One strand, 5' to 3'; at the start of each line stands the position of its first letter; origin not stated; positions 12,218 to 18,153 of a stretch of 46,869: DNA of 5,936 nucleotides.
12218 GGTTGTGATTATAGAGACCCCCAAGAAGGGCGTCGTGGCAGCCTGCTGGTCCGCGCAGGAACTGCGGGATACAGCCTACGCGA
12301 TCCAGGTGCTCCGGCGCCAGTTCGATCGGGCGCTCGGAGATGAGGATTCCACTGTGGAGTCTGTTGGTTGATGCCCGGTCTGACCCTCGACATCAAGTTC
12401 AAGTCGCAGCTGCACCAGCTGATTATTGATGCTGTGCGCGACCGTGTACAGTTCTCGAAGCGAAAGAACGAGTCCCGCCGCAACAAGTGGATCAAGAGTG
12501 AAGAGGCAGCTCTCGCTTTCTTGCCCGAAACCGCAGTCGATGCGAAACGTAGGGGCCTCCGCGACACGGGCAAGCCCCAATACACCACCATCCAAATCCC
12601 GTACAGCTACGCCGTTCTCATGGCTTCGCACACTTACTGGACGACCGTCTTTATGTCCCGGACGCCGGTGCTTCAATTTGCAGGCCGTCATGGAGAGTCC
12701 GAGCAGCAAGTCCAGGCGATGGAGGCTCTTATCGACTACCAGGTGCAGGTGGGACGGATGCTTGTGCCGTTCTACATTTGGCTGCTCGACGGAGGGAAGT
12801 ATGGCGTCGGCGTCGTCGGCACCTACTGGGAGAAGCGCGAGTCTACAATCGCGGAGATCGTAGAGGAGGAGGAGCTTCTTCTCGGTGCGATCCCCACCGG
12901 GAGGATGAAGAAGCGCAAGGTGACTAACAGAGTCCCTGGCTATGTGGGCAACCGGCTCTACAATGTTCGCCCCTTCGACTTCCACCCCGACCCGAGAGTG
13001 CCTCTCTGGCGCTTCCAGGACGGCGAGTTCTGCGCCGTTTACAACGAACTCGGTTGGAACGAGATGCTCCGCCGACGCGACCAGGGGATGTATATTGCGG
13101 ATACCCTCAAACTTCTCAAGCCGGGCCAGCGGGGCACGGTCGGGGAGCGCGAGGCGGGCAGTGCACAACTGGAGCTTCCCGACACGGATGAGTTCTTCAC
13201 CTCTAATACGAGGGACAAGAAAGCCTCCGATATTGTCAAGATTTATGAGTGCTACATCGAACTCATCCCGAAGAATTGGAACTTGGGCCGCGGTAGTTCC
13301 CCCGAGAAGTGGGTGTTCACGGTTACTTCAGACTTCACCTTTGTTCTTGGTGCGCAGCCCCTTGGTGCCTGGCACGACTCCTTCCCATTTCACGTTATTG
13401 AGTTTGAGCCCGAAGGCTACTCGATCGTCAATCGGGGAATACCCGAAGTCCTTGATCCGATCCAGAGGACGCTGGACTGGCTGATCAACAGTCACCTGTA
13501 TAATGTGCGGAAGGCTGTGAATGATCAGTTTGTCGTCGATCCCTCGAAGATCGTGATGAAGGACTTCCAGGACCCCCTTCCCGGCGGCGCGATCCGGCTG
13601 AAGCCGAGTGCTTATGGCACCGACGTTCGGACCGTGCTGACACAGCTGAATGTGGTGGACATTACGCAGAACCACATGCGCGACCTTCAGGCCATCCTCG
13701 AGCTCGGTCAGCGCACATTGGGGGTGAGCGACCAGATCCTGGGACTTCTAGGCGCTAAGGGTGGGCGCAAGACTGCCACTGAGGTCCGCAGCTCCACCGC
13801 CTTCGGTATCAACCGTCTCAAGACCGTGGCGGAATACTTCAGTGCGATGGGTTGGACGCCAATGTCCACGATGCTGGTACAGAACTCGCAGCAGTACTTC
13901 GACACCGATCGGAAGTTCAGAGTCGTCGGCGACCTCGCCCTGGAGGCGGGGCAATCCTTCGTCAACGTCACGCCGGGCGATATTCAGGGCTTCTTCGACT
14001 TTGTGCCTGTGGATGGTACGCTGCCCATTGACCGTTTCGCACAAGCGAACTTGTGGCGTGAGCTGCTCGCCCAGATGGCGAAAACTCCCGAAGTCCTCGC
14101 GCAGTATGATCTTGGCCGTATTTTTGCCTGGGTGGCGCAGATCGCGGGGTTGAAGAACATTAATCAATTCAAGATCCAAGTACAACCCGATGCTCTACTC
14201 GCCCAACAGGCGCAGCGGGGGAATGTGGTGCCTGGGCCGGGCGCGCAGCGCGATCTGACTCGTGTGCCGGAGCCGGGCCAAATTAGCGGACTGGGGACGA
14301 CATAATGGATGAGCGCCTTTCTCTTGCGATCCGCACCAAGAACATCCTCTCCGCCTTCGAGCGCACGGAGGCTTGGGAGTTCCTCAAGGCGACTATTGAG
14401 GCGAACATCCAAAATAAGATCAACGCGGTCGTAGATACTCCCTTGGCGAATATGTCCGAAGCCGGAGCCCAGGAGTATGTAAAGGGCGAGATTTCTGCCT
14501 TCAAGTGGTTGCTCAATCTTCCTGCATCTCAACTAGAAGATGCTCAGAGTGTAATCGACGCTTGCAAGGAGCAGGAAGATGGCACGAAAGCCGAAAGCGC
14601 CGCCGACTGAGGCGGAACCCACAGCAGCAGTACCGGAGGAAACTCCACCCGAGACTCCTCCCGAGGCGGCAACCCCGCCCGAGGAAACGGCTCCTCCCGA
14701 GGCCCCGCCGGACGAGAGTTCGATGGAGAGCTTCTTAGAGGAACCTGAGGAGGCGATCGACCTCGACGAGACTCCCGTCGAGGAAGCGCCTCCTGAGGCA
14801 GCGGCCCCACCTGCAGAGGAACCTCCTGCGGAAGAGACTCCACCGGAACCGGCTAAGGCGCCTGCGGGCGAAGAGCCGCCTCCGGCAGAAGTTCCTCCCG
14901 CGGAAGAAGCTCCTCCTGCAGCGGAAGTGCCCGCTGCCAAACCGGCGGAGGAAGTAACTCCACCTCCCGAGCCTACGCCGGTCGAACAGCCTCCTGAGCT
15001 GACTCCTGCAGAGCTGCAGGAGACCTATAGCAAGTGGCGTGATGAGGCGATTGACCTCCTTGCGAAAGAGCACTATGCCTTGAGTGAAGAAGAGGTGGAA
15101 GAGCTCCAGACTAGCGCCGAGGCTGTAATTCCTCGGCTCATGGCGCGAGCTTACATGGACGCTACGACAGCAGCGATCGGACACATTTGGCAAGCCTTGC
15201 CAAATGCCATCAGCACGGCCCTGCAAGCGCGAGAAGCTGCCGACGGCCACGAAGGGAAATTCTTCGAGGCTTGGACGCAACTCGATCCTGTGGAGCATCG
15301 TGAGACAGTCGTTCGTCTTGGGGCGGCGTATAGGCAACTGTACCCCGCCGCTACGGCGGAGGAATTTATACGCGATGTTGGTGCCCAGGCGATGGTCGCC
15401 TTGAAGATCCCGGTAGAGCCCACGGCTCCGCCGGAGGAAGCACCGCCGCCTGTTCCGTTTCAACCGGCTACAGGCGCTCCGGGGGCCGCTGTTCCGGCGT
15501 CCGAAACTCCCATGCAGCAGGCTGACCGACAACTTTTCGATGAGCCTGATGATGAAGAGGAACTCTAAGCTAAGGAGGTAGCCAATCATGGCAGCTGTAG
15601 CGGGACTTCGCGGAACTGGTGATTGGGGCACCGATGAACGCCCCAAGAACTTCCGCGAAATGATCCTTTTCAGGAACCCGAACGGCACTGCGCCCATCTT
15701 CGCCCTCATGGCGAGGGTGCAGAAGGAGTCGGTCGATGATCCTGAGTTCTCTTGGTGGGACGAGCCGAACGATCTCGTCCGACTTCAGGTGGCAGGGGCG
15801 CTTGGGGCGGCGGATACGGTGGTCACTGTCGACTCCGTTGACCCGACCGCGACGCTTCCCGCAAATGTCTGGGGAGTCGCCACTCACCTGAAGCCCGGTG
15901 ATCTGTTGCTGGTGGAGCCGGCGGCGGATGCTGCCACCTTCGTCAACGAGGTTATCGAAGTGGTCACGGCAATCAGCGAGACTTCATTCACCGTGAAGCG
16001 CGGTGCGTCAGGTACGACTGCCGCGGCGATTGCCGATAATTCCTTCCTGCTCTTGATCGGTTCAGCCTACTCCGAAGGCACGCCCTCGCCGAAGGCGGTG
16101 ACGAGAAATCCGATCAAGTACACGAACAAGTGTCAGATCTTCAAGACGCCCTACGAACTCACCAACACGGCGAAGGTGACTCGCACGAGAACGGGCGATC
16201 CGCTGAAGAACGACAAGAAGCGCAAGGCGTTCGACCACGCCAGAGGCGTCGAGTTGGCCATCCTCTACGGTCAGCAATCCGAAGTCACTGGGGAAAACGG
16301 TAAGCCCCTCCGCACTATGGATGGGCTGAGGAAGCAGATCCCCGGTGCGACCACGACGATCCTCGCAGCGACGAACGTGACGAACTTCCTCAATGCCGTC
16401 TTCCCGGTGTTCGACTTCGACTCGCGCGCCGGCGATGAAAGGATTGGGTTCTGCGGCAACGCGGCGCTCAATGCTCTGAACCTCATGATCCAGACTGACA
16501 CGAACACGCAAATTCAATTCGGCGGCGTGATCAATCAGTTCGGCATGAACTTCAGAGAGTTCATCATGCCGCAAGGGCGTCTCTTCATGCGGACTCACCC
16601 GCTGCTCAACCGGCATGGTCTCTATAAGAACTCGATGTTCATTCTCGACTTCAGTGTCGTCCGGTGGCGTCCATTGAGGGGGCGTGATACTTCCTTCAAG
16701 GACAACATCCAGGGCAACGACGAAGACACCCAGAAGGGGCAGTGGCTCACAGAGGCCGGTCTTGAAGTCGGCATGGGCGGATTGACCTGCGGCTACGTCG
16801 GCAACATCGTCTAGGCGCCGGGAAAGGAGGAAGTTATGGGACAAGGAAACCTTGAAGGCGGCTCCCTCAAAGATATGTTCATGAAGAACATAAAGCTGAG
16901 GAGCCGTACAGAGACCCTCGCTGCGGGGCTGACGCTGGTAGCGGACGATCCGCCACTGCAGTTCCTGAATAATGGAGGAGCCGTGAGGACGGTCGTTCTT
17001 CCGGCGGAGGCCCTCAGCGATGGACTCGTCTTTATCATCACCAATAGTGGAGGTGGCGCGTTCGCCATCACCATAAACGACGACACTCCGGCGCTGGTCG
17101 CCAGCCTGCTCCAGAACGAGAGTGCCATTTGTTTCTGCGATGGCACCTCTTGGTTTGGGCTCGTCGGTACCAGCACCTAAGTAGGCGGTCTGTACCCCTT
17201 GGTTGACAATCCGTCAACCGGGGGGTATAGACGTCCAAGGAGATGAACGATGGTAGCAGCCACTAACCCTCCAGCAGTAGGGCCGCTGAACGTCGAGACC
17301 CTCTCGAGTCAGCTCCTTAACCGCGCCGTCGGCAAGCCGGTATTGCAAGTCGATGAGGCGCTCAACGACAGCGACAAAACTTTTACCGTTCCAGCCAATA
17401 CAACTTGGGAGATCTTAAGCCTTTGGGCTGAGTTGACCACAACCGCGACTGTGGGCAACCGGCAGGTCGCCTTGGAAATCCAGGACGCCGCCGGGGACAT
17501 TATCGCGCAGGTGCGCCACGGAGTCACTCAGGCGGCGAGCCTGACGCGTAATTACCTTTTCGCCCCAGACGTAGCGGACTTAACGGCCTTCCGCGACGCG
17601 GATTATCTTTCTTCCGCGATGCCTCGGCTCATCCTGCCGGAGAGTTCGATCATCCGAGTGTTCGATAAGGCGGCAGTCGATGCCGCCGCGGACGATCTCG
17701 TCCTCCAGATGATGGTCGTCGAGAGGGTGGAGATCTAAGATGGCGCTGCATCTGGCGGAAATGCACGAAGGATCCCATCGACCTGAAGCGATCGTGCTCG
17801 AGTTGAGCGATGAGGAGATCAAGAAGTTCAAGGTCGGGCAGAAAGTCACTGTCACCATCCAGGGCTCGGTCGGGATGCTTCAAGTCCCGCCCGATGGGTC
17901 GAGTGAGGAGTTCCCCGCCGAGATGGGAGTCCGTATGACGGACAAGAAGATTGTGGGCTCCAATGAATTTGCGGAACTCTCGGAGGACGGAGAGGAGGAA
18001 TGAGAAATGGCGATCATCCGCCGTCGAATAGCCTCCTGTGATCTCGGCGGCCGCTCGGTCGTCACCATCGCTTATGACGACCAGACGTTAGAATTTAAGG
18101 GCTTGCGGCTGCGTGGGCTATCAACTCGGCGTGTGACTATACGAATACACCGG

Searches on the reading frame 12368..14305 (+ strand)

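Call 38: search_protein_families(library=pfam, proteins=[window:12368-14305:+], max_evalue=0.01)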
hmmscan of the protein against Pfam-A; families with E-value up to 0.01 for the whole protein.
window:12368-14305:+ (645 aa): 1 family
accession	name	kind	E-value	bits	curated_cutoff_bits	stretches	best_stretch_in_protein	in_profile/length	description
PF23899.1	SU10_portal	-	1.3e-25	90.3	30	1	93-610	64-579/593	Phage SU10 portal protein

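Call 39: search_protein_families(library=phrogs, proteins=[window:12368-14305:+], max_evalue=0.001)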
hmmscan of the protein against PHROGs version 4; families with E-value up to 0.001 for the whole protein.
window:12368-14305:+ (645 aa): 4 families
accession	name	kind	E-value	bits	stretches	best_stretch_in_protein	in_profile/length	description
phrog_332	-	connector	6.7e-29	101.7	1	35-616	22-520/560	head-tail adaptor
phrog_1216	-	head and packaging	2.9e-14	53.6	1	272-615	281-606/714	portal protein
phrog_15554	-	head and packaging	3.3e-05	23.2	0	338-415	358-435/666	portal protein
phrog_156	-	head and packaging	0.00033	20.2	1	315-578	271-538/681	portal protein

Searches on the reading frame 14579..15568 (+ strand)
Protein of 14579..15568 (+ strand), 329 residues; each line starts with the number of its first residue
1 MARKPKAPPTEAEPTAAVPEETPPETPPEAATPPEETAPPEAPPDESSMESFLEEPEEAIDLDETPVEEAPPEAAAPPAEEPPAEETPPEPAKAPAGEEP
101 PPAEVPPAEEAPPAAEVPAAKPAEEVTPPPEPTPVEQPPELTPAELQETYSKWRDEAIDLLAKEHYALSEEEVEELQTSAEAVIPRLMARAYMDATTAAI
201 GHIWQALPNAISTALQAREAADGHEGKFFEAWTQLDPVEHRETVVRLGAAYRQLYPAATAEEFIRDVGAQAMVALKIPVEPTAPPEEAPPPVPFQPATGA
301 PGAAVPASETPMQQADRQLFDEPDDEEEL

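Call 6: search_protein_families(library=pfam, proteins=[window:14579-15568:+], max_evalue=0.1)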
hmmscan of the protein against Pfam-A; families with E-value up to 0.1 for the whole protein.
window:14579-15568:+ (329 aa): 1 family
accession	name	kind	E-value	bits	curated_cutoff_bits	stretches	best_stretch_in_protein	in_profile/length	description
PF16754.10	Pesticin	-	0.027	14.9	25.8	1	146-216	63-130/156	Bacterial toxin homologue of phage lysozyme, C-term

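Call 7: search_protein_families(library=phrogs, proteins=[window:14579-15568:+], max_evalue=0.01)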
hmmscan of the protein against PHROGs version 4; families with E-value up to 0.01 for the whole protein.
window:14579-15568:+ (329 aa): 0 families

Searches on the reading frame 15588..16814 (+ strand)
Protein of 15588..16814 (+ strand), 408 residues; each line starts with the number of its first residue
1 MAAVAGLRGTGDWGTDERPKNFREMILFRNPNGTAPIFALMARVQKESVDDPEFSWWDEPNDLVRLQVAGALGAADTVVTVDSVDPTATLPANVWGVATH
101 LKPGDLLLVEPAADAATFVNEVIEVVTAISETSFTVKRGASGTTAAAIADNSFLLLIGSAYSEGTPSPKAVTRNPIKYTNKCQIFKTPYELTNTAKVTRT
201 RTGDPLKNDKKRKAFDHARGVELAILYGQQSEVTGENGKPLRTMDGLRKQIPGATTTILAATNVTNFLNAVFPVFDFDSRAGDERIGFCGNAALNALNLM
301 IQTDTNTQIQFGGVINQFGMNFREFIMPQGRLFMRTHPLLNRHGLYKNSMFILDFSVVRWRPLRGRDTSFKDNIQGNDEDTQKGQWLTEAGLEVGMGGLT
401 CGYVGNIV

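Call 6: search_protein_families(library=pfam, proteins=[window:15588-16814:+], max_evalue=0.1)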
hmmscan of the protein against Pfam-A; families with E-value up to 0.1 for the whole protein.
window:15588-16814:+ (408 aa): 2 families
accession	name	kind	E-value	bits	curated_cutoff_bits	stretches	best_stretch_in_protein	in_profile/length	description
PF17236.8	SU10_MCP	-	2.3e-33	116.4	24.1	1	20-395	12-280/292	SU10 major capsid protein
PF08845.15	SymE_toxin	-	0.074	13.6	29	0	383-396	26-39/54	Toxin SymE, type I toxin-antitoxin system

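Call 7: search_protein_families(library=phrogs, proteins=[window:15588-16814:+], max_evalue=0.01)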
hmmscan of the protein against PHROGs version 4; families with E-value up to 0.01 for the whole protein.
window:15588-16814:+ (408 aa): 1 family
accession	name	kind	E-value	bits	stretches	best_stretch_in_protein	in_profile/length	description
phrog_1328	-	head and packaging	2e-34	120.7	1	1-395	3-295/583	major head protein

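Call 13: search_dna_similar(query=window:15588-16814:+, collection=phages, mode=protein, max_evalue=0.00001, max_rows=25)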
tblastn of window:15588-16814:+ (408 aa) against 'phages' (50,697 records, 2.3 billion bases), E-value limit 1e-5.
Records with a match: 24; places in all: 24; records where one place covers at least 80% of the query: 20.
Best place of each record, by identity: <60% 24.
By first word of the organism name: Pseudomonas 16; Microcystis 1; Vibrio 1; Roseobacter 1; Desulfofustis 1; Caulobacter 1; Aeromonas 1; Polaromonas 1; EBPR 1.
By host as written in the record: Pseudomonas aeruginosa 12; - 4; Microcystis elabens 1; Vibrio splendidus 1; Roseobacter sp. (CHUG lineage) 1; Caulobacter sp. 1; Aeromonas dhakensis 1; Psuedomonas aeruginosa 1; and 2 more.
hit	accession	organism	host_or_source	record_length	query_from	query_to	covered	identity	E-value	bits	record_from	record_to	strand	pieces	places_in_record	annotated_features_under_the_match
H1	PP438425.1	Microcystis phage Mel-JY34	Microcystis elabens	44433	1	408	100%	47.3%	5e-116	377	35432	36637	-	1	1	putative major capsid protein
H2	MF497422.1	Vibrio phage vB_VspS_VS-ABTNL-3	Vibrio splendidus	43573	1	393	96%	45.5%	7e-94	314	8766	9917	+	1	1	putative major capsid protein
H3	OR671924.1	Roseobacter phage CRP-810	Roseobacter sp. (CHUG lineage)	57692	1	394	97%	30.4%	7e-43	166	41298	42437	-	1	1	major capsid protein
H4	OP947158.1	Desulfofustis phage LS06-2018-MD01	-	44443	1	393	96%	29.6%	5e-40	157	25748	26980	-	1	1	major head protein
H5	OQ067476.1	Caulobacter phage Kuura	Caulobacter sp.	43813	3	394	96%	27.4%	5e-43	166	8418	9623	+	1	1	putative major capsid protein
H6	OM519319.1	Aeromonas phage P5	Aeromonas dhakensis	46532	10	407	98%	26.5%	5e-30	128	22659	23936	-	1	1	hypothetical protein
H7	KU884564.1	Pseudomonas phage PaMx43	Pseudomonas aeruginosa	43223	20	394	92%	27.3%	2e-22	105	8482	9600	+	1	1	major capsid protein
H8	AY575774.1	Pseudomonas phage PaP2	-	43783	20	394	92%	27.3%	2e-22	105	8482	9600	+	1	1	orf13: p13 | orf12: p12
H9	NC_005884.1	Pseudomonas phage PaP2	Pseudomonas aeruginosa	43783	20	394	92%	27.3%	2e-22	105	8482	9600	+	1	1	major head protein | hypothetical protein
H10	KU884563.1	Pseudomonas phage PaMx41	Pseudomonas aeruginosa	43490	20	394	92%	27.3%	3e-22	105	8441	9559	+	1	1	major capsid protein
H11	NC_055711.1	Pseudomonas phage PaMx41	Pseudomonas aeruginosa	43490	20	394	92%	27.3%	3e-22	105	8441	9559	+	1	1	major head protein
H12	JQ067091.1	Pseudomonas phage PaMx32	Pseudomonas aeruginosa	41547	20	394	92%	27.3%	3e-22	105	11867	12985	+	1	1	record has no annotation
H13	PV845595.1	Pseudomonas phage Ph_15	Pseudomonas aeruginosa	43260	20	394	92%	27.3%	3e-22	105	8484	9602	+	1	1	major head protein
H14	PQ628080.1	Pseudomonas phage Neko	Pseudomonas aeruginosa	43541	20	394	92%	27.3%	3e-22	105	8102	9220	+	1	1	major head protein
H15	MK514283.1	Pseudomonas phage vB_PaeP_TF17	Psuedomonas aeruginosa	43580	20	394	92%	27.3%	7e-20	98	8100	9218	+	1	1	putative major capsid protein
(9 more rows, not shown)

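Call 15: get_annotated_region(hit=H1, flank=9000)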
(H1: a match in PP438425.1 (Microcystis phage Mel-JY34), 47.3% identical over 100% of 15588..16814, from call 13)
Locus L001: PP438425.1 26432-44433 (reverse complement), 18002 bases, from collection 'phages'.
description: Microcystis phage Mel-JY34, complete genome.
organism: Microcystis phage Mel-JY34 (NCBI taxid 3128145)
taxonomy: Viruses; Duplodnaviria; Heunggongvirae; Uroviricota; Caudoviricetes
host: Microcystis elabens; source: China; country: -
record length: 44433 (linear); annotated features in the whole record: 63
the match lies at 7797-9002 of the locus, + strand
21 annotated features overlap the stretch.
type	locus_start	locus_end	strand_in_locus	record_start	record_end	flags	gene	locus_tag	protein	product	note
CDS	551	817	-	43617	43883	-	-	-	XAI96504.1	hypothetical protein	-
CDS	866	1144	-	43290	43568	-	-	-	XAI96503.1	hypothetical protein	-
CDS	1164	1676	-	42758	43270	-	-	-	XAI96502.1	hypothetical protein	-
CDS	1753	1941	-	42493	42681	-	-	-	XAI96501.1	hypothetical protein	-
CDS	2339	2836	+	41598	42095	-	-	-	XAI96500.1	hypothetical protein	-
CDS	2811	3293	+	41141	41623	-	-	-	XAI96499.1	putative endonuclease I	-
CDS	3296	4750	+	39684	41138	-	-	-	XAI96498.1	terminase large subunit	-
CDS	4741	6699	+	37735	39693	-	-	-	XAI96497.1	hypothetical protein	-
CDS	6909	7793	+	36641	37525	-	-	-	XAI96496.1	lipid binding protein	-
CDS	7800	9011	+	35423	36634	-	-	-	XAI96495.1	putative major capsid protein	-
CDS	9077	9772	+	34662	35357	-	-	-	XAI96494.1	hypothetical protein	-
CDS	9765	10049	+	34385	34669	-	-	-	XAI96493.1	hypothetical protein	-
CDS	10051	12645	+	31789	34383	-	-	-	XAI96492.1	hypothetical protein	-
CDS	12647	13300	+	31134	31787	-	-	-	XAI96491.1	hypothetical protein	-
CDS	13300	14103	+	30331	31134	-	-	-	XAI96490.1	putative tail fiber protein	-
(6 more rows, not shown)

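Call 16: get_annotated_region(hit=H2, flank=9000)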
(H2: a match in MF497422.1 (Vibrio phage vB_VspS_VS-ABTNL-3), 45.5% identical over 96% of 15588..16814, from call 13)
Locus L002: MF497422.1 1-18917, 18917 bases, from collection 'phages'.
description: Vibrio phage vB_VspS_VS-ABTNL-3, complete genome.
organism: Vibrio phage vB_VspS_VS-ABTNL-3 (NCBI taxid 2026084)
taxonomy: Viruses; Duplodnaviria; Heunggongvirae; Uroviricota; Caudoviricetes
host: Vibrio splendidus; source: -; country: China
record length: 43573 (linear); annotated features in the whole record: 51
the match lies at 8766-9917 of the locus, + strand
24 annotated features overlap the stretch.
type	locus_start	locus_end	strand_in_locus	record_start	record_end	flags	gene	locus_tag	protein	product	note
CDS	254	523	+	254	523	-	-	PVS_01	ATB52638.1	hypothetical protein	PhiVS1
CDS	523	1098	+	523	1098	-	-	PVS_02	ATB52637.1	putative endolysin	PhiVS2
CDS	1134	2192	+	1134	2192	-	-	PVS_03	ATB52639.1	putative glycoprotein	PhiVS3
CDS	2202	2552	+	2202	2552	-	-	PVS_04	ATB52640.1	hypothetical protein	PhiVS4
CDS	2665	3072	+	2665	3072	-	-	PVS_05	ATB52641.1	hypothetical protein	PhiVS5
CDS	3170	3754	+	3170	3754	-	-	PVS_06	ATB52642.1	putative RNA polymerase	PhiVS6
CDS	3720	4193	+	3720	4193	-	-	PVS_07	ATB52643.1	putative endonuclease I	PhiVS7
CDS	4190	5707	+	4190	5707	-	-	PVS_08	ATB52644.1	hypothetical protein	PhiVS8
CDS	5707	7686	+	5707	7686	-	-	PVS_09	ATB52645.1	hypothetical protein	PhiVS9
CDS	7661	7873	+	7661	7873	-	-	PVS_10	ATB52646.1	hypothetical protein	PhiVS10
CDS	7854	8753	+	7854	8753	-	-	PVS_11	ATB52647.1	hypothetical protein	PhiVS11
CDS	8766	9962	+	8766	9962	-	-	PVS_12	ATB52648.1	putative major capsid protein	PhiVS12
CDS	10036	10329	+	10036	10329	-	-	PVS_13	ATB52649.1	hypothetical protein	PhiVS13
CDS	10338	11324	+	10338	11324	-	-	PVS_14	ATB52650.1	hypothetical protein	PhiVS14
CDS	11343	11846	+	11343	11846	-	-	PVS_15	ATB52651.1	hypothetical protein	PhiVS15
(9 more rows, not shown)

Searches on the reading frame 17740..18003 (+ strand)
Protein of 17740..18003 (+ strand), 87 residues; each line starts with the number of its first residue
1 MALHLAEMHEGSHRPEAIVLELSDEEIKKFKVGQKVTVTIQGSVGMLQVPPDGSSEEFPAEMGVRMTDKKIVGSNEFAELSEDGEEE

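Call 38: search_protein_families(library=pfam, proteins=[window:17740-18003:+], max_evalue=0.01)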
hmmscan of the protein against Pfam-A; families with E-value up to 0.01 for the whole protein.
window:17740-18003:+ (87 aa): 1 family
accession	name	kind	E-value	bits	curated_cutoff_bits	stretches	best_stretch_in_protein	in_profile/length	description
PF11518.13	DUF3221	-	0.00039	21.1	26.4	1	13-44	34-65/82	Protein of unknown function (DUF3221)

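Call 39: search_protein_families(library=phrogs, proteins=[window:17740-18003:+], max_evalue=0.001)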
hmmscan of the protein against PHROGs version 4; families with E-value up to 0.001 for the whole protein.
window:17740-18003:+ (87 aa): 0 families
